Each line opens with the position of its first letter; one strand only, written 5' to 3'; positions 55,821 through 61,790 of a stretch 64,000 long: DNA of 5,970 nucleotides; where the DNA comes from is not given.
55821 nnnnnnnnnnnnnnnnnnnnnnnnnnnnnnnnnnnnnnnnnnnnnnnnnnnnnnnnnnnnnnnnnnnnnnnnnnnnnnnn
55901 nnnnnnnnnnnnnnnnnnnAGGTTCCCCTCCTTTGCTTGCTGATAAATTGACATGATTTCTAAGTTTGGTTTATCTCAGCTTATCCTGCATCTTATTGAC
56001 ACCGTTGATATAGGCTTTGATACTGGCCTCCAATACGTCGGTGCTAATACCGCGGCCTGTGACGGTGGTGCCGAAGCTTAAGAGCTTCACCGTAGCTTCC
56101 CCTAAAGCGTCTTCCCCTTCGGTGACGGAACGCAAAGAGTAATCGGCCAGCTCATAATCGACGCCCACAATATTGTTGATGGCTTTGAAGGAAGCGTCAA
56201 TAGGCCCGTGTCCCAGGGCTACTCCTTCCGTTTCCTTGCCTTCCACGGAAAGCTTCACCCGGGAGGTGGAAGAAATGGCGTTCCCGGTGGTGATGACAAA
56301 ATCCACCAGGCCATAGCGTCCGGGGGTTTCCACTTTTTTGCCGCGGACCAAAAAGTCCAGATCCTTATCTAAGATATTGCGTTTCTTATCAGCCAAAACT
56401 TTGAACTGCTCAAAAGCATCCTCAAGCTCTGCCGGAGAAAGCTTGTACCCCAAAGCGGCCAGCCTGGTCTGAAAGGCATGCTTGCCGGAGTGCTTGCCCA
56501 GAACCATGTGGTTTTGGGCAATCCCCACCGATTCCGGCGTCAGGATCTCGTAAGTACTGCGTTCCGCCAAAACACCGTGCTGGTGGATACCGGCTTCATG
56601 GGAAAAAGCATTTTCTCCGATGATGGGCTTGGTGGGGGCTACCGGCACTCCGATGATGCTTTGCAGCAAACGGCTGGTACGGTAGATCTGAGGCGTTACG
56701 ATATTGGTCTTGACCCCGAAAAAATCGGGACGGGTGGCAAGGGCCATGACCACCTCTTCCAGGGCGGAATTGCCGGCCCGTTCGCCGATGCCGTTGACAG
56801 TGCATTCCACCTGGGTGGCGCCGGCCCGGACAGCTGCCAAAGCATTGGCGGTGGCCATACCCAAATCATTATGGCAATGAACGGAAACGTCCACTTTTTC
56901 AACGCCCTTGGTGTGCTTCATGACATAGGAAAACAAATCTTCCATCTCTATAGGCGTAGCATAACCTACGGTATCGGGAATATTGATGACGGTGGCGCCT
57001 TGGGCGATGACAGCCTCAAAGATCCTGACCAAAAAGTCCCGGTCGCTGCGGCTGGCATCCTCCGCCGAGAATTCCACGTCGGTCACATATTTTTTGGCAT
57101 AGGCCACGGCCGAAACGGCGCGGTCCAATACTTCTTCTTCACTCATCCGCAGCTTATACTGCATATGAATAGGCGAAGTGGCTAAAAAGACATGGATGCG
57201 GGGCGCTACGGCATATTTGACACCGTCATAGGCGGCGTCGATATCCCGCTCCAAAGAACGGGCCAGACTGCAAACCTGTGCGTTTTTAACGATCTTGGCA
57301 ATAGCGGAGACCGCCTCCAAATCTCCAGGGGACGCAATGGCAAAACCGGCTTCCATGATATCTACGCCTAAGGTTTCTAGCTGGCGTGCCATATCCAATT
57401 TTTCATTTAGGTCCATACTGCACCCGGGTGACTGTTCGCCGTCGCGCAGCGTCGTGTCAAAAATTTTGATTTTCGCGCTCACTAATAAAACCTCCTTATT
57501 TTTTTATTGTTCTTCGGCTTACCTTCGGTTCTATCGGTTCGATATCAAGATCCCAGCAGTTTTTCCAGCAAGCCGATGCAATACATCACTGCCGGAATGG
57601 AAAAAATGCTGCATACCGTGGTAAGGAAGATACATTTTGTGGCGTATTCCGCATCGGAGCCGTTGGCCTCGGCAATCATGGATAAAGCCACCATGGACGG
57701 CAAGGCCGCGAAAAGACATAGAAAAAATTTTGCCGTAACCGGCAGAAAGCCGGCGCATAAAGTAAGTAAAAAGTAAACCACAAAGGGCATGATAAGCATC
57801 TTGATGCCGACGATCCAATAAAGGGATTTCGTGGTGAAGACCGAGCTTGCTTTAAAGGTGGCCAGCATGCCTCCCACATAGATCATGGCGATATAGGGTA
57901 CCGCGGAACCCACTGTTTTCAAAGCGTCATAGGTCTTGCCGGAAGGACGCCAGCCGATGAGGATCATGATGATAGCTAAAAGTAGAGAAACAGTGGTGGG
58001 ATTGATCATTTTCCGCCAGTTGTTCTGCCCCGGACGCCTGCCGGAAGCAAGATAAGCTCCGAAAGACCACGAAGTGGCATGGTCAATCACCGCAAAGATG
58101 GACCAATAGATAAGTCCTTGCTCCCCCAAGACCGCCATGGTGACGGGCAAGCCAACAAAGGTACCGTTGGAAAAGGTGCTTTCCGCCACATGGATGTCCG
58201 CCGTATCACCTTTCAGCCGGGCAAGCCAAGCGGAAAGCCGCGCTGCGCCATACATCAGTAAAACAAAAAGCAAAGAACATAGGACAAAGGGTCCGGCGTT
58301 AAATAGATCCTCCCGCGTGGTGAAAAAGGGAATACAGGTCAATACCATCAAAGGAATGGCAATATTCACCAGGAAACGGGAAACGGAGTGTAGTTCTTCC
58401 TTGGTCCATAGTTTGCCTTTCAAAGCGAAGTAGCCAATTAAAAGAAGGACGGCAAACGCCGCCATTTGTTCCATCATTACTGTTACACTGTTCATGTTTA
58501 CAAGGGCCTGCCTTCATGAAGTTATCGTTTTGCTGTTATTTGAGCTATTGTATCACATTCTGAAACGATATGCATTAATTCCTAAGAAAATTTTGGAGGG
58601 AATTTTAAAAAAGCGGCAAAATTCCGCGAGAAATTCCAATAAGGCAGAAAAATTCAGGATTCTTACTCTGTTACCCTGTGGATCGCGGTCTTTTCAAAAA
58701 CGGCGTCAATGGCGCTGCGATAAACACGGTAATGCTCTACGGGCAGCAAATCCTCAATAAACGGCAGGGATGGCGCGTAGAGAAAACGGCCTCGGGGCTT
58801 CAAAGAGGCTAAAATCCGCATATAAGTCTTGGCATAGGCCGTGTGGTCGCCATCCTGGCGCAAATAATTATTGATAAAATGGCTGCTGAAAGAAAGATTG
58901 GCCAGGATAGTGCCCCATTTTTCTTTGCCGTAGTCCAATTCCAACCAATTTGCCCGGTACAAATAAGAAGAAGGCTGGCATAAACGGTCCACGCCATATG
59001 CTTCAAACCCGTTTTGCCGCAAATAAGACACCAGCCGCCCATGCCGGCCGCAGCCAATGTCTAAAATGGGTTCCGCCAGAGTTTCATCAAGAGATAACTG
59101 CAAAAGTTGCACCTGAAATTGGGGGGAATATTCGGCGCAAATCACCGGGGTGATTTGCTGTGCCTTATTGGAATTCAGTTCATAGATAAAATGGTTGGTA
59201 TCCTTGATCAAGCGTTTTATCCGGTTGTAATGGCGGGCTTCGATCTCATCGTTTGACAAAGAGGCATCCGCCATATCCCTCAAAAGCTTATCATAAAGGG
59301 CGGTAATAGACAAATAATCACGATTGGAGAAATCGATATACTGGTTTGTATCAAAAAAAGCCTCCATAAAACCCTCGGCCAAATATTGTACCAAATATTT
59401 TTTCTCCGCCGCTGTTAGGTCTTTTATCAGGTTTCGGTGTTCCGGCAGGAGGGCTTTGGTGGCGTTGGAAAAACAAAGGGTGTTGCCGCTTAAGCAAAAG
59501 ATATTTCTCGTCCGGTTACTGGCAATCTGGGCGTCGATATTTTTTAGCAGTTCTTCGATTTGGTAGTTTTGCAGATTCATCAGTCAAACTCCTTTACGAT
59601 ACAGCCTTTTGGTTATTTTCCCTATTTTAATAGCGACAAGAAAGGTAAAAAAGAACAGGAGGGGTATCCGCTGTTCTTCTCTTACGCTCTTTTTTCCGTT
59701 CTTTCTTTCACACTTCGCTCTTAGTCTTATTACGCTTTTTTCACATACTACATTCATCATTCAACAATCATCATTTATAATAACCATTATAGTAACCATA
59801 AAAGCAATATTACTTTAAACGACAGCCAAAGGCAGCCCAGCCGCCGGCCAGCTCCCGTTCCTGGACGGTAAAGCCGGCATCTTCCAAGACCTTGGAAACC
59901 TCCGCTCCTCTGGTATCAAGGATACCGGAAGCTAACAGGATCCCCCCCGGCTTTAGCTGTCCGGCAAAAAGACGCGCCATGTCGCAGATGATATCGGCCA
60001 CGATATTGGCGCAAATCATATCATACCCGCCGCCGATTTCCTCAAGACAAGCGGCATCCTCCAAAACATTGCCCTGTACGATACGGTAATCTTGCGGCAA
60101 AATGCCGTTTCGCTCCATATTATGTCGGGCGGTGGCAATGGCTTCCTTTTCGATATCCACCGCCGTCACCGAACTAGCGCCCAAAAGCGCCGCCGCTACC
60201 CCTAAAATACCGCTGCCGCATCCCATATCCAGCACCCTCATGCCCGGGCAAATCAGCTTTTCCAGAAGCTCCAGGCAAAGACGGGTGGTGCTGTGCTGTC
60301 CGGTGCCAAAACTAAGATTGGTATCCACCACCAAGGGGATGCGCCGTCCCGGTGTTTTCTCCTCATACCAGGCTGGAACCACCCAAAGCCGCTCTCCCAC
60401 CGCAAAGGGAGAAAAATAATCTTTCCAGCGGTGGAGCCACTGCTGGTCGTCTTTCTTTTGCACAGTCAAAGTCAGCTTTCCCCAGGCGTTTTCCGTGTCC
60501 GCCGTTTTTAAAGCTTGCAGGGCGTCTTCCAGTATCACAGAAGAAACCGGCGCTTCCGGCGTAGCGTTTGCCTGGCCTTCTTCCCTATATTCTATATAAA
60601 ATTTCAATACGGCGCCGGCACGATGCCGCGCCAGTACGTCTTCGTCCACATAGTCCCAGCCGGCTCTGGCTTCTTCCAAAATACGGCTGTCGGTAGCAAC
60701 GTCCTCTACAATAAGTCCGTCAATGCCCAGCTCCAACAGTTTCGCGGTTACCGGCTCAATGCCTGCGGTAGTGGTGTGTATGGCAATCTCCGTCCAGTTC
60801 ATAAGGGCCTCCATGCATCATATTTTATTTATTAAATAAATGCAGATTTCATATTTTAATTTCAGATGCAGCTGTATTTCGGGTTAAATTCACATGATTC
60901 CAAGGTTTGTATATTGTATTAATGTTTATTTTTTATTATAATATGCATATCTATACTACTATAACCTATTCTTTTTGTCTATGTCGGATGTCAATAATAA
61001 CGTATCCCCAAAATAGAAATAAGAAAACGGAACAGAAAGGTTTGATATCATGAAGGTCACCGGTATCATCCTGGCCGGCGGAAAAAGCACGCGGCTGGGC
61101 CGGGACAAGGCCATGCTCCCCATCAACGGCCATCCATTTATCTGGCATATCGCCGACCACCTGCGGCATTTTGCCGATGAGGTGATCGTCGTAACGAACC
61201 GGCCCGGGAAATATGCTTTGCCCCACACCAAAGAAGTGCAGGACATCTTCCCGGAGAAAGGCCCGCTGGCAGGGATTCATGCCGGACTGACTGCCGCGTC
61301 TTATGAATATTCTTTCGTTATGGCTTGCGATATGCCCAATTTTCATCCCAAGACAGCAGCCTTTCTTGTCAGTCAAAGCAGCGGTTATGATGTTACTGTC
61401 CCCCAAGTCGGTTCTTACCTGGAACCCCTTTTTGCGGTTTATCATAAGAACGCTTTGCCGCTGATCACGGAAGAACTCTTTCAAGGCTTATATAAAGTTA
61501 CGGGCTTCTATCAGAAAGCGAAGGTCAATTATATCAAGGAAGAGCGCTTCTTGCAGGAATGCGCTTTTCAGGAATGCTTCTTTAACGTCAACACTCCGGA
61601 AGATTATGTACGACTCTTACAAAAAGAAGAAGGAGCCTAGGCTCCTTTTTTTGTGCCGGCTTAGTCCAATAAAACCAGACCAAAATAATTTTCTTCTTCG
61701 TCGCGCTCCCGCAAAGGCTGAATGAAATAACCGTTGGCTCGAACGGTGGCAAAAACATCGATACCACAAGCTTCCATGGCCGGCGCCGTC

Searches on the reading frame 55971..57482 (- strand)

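Call 86: search_protein_families(library=pfam, proteins=[window:55971-57482:-], max_evalue=0.00001)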
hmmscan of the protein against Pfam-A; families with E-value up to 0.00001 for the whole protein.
window:55971-57482:- (503 aa): 3 families
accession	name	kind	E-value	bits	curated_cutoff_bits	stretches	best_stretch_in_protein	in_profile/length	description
PF00682.25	HMGL-like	-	1.4e-96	323.3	29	1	4-272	1-259/260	HMGL-like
PF08502.15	LeuA_dimer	-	3.5e-35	121.2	24.9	1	370-498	2-130/131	LeuA allosteric (dimerisation) domain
PF22617.1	HCS_D2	-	4.5e-30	104.3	27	1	287-367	1-81/82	Homocitrate synthase post-HMGL domain-like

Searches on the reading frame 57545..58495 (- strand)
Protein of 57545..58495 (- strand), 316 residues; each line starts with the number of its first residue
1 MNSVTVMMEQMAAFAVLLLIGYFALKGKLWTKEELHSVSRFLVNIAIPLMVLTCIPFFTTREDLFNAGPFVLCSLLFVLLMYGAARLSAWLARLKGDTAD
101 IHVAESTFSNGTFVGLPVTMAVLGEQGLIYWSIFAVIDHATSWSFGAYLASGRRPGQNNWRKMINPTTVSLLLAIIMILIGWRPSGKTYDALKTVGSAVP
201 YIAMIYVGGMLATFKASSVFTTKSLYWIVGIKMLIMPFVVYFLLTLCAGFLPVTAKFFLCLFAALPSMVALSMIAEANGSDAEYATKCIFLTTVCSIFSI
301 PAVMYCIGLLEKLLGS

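Call 86: search_protein_families(library=pfam, proteins=[window:57545-58495:-], max_evalue=0.00001)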
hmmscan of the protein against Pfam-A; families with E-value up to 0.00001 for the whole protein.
window:57545-58495:- (316 aa): 1 family
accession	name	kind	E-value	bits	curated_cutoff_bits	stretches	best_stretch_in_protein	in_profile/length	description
PF03547.23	Mem_trans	-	5.7e-31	107.8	25.7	2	159-302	197-341/343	Membrane transport protein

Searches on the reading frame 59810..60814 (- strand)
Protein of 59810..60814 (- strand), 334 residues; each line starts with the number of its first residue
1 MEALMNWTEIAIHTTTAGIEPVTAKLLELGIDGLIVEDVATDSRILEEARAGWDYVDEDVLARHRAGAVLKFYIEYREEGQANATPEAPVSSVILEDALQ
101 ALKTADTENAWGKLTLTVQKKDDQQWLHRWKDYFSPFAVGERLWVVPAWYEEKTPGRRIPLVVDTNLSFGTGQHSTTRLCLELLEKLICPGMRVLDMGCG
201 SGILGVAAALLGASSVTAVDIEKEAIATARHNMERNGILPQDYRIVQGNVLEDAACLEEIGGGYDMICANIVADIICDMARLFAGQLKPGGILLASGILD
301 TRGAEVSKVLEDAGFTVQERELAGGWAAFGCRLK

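Call 86: search_protein_families(library=pfam, proteins=[window:59810-60814:-], max_evalue=0.00001)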
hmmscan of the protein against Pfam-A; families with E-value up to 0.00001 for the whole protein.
window:59810-60814:- (334 aa): 9 families
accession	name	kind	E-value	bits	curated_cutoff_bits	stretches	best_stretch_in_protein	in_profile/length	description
PF06325.19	PrmA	-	3.7e-67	227.3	22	1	6-330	1-292/296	Ribosomal protein L11 methyltransferase (PrmA)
PF13847.12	Methyltransf_31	-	2e-12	47.5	27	1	190-296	3-110/145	Methyltransferase domain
PF05175.20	MTS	-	4.1e-11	43.2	23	1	176-255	19-95/170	Methyltransferase small domain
PF13649.12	Methyltransf_25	-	4.2e-10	40.6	27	1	194-291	1-97/97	Methyltransferase domain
PF01135.25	PCMT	-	7.7e-09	36.1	20.3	1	172-295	57-171/210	Protein-L-isoaspartate(D-aspartate) O-methyltransferase (PCMT)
PF08241.18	Methyltransf_11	-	1.9e-07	32.1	21.2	1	195-294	1-94/95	Methyltransferase domain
PF13489.12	Methyltransf_23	-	4.3e-07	30.2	27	1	178-297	7-118/164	Methyltransferase domain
PF08242.18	Methyltransf_12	-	2.2e-06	28.8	30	1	195-292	1-97/98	Methyltransferase domain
PF03602.21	Cons_hypoth95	-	8.9e-06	25.9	24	0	190-239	41-90/182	Conserved hypothetical protein 95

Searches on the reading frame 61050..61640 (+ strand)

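Call 86: search_protein_families(library=pfam, proteins=[window:61050-61640:+], max_evalue=0.00001)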
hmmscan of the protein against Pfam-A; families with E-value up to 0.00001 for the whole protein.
window:61050-61640:+ (196 aa): 1 family
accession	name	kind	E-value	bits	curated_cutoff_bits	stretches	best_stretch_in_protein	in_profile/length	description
PF12804.13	NTP_transf_3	-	1.6e-36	126.3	27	1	5-143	1-145/160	MobA-like NTP transferase domain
